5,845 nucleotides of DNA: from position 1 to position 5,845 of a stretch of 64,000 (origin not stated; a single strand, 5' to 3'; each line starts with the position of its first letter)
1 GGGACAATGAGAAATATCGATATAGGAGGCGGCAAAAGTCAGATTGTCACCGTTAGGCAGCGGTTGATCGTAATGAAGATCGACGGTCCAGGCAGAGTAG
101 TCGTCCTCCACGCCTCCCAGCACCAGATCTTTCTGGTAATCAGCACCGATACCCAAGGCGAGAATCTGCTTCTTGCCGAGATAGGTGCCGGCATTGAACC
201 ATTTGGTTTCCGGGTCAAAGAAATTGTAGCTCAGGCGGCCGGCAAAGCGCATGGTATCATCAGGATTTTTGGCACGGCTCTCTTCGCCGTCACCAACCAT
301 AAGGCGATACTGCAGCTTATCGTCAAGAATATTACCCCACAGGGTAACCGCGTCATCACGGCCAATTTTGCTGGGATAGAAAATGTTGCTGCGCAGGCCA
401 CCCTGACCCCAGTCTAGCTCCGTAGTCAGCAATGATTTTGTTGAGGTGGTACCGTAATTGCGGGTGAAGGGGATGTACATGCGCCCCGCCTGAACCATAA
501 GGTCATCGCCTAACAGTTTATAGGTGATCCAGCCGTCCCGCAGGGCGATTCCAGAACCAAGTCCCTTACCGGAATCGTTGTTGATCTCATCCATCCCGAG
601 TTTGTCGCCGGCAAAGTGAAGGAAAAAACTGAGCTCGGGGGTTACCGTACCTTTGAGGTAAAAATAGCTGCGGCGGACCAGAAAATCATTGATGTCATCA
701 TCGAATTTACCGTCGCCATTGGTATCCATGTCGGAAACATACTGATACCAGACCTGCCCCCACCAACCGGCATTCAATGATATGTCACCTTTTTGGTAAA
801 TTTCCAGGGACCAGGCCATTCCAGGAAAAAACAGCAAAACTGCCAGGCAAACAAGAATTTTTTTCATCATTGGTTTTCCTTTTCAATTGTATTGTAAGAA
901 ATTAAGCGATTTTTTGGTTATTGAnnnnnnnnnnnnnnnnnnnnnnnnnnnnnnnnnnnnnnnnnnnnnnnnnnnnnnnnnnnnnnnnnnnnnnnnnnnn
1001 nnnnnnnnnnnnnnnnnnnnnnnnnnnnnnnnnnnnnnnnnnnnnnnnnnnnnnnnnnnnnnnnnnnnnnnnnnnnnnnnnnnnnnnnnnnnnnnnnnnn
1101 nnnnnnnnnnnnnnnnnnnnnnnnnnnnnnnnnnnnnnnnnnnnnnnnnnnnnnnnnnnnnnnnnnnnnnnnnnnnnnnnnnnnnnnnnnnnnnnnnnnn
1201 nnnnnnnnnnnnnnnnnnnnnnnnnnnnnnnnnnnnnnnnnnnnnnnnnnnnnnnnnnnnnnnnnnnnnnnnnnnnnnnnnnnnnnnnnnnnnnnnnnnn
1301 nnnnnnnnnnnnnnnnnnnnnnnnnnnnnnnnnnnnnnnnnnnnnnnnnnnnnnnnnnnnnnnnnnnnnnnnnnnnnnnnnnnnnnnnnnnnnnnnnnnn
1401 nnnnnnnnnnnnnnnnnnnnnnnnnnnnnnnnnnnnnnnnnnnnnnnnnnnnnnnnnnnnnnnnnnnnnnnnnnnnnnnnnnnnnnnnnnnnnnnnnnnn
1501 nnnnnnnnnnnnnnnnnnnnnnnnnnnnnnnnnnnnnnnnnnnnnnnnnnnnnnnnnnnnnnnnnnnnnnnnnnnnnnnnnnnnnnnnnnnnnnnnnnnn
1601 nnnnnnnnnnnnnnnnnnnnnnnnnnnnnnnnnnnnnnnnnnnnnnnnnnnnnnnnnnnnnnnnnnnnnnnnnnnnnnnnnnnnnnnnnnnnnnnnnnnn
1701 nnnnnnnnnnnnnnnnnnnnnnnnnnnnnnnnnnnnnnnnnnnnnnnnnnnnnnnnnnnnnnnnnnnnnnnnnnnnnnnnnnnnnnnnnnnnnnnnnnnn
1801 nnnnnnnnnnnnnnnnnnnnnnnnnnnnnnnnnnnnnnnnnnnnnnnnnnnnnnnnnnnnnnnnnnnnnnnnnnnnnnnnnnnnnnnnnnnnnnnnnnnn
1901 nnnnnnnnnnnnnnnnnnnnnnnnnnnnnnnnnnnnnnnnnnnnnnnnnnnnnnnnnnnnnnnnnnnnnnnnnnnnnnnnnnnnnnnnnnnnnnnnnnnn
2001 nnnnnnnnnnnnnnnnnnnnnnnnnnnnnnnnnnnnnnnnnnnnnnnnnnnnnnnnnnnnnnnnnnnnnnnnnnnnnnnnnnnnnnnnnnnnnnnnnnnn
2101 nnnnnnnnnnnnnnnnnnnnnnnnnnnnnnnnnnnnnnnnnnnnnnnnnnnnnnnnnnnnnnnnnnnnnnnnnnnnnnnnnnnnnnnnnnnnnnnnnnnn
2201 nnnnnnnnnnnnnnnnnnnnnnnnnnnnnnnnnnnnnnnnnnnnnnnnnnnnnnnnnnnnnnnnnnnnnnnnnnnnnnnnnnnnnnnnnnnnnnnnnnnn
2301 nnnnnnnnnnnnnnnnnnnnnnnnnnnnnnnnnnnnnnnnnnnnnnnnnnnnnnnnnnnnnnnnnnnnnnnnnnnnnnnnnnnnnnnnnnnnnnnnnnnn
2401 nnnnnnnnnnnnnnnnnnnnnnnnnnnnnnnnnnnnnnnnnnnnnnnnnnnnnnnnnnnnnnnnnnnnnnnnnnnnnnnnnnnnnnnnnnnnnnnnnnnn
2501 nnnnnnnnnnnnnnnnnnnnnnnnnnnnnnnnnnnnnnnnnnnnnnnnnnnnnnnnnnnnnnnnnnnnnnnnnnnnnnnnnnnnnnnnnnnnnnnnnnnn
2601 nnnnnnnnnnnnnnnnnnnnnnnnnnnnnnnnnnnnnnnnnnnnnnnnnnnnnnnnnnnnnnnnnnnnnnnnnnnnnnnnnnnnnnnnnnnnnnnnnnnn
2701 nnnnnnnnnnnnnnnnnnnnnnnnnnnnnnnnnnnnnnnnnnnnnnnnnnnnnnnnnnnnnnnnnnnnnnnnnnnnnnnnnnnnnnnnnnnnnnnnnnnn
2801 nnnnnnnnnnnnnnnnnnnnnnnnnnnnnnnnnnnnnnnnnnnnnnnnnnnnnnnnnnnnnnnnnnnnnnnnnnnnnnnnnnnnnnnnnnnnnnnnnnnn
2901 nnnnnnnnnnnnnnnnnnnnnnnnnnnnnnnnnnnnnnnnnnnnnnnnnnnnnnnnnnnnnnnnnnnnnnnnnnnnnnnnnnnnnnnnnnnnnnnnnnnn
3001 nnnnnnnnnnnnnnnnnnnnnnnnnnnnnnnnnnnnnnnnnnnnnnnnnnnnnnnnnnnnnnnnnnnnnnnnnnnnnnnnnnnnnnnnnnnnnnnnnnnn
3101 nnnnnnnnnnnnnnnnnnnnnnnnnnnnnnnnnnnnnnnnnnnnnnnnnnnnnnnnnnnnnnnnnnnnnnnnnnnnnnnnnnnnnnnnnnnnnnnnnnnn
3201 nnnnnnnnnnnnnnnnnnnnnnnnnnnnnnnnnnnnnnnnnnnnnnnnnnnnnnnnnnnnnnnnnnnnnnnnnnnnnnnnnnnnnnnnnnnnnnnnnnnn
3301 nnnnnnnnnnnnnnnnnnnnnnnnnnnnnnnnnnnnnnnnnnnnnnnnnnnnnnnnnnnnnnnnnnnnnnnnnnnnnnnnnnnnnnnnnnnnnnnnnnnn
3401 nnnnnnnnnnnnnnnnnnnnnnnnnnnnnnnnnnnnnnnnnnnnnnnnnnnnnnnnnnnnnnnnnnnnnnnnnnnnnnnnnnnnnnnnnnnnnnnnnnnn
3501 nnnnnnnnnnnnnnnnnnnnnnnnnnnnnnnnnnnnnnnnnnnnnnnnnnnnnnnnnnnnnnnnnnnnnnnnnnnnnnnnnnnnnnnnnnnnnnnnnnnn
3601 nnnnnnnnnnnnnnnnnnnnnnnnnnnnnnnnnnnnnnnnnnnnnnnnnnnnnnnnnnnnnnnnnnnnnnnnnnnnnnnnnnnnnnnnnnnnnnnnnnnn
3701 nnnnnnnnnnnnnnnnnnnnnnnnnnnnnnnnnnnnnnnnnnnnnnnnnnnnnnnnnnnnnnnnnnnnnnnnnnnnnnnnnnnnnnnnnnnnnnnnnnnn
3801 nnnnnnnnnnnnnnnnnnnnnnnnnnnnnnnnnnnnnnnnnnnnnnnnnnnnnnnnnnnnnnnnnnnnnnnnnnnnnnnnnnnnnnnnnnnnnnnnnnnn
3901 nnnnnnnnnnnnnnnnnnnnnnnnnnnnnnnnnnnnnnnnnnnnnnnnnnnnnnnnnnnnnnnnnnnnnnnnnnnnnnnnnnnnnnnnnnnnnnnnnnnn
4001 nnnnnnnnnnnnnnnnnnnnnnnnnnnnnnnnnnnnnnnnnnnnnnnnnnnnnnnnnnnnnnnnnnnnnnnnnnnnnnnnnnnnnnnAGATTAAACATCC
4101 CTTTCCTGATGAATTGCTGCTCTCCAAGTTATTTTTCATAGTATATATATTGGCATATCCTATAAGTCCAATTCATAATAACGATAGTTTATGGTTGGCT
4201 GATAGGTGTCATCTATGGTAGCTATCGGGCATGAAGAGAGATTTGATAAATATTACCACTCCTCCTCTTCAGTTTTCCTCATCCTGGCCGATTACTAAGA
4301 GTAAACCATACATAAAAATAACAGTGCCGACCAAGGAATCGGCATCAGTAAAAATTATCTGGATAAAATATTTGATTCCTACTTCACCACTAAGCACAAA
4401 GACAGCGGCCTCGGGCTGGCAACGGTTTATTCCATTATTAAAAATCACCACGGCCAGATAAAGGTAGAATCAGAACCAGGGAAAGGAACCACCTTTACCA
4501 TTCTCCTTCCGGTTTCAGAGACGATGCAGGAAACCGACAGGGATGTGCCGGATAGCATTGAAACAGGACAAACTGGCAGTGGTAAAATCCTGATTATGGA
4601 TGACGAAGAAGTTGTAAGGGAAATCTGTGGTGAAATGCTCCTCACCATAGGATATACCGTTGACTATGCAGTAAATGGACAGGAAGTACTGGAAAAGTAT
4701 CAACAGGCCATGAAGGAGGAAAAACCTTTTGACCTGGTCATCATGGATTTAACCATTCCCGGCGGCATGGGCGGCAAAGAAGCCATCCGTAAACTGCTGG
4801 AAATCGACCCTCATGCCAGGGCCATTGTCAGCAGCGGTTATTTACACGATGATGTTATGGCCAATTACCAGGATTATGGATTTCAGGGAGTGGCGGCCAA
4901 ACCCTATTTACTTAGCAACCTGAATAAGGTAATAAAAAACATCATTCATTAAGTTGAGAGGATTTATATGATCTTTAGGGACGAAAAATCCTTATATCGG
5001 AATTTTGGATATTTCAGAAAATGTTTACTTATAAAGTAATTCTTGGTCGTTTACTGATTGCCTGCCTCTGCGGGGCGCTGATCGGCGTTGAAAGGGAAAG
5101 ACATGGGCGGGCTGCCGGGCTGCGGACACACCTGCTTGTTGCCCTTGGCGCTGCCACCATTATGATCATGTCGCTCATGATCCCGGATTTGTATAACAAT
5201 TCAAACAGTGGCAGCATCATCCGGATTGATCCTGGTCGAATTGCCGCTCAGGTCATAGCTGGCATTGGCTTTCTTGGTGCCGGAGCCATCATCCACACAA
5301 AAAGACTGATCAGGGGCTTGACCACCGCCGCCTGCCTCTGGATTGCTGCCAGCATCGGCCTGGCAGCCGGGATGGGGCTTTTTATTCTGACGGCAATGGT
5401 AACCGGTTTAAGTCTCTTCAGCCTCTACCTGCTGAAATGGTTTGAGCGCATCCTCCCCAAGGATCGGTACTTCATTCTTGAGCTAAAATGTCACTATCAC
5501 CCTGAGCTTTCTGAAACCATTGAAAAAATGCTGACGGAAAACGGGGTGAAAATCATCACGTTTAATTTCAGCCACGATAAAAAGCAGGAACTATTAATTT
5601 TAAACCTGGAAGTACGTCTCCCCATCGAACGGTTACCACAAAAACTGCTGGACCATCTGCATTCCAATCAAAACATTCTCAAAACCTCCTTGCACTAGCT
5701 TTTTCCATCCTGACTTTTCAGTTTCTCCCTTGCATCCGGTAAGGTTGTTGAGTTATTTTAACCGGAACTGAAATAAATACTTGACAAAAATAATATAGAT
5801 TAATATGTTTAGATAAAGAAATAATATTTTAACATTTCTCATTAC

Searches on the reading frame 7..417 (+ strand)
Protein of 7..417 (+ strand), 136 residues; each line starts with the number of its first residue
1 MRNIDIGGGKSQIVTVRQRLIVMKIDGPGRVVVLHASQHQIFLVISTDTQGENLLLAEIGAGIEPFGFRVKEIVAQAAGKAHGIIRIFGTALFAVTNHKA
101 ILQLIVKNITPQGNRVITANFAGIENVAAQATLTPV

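Call 55: find_encoding_contigs(protein=window:7-417:+, flank=10000, max_places=3)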
Protein window:7-417:+ (136 aa): no gene with exactly this product is on record in the collection.

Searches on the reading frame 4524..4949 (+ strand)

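Call 20: search_protein_families(library=pfam, proteins=[window:4524-4949:+], max_evalue=0.001)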
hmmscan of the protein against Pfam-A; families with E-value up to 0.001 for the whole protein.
window:4524-4949:+ (142 aa): 1 family
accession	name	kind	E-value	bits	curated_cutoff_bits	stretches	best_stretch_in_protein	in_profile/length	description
PF00072.30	Response_reg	-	6.4e-16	58.9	30.2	1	22-137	1-110/111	Response regulator receiver domain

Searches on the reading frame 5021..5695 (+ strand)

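Call 20: search_protein_families(library=pfam, proteins=[window:5021-5695:+], max_evalue=0.001)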
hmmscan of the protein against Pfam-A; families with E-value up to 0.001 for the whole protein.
window:5021-5695:+ (225 aa): 1 family
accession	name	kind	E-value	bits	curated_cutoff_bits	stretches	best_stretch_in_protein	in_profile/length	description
PF02308.21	MgtC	-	7e-38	130.1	31.4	1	11-143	1-120/121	MgtC family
